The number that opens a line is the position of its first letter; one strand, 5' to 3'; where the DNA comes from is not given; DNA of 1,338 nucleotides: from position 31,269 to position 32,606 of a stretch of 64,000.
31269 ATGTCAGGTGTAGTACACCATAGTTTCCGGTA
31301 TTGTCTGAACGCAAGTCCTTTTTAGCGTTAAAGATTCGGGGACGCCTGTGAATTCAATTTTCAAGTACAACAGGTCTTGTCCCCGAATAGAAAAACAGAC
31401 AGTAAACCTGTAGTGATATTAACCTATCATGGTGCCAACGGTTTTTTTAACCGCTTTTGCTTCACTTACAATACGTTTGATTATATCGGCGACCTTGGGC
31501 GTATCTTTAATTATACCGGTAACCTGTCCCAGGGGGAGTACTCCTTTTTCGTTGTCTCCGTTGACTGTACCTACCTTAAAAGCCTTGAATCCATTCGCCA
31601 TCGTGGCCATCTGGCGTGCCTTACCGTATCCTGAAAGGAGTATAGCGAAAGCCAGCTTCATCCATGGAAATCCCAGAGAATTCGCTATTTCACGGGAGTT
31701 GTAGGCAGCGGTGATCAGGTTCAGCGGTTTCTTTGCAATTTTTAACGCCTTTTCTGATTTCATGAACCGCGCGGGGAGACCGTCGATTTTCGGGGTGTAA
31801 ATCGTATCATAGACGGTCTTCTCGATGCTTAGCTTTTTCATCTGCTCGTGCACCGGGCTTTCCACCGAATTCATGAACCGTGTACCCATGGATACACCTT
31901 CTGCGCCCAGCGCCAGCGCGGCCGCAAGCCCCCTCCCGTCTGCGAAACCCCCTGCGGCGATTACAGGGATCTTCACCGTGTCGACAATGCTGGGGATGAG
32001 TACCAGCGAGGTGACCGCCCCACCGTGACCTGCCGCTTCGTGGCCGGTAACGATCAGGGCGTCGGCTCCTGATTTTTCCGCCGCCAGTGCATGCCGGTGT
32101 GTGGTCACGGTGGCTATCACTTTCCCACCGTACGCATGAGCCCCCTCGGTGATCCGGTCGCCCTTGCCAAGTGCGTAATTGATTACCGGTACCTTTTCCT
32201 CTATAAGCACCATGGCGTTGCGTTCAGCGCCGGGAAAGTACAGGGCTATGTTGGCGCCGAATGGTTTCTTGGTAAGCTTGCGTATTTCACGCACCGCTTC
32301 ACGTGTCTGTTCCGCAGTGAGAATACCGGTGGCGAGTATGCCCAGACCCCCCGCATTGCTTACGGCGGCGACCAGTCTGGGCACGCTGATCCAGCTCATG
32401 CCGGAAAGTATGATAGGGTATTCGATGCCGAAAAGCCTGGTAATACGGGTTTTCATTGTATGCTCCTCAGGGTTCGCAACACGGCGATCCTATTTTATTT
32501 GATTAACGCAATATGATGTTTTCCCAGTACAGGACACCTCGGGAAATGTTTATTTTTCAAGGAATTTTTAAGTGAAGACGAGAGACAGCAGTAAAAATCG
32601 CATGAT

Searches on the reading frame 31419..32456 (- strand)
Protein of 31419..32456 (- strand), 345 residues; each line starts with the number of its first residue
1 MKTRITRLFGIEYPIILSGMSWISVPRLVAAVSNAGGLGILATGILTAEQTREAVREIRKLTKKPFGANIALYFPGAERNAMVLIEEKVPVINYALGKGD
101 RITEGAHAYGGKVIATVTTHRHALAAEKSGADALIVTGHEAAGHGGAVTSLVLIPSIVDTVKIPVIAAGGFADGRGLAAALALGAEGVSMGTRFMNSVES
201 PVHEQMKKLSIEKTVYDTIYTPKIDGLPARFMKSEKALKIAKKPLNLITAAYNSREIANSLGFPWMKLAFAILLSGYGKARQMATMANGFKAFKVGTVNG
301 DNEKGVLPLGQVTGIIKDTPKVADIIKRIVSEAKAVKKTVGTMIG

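Call 49: search_protein_families(library=pfam, proteins=[window:31419-32456:-])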
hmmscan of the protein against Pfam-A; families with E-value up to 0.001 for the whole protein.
window:31419-32456:- (345 aa): 4 families
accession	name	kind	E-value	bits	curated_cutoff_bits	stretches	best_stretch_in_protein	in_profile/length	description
PF03060.21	NMO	-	3.7e-66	224.2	28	1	3-331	2-330/331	Nitronate monooxygenase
PF00478.31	IMPDH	-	8.3e-11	41.9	25.6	1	2-206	24-251/345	IMP dehydrogenase / GMP reductase domain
PF01070.24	FMN_dh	-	2.5e-09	37.1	24.9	1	115-196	224-307/350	FMN-dependent dehydrogenase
PF00977.27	His_biosynth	-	0.00086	19.3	23.6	0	122-196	34-107/228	Histidine biosynthesis protein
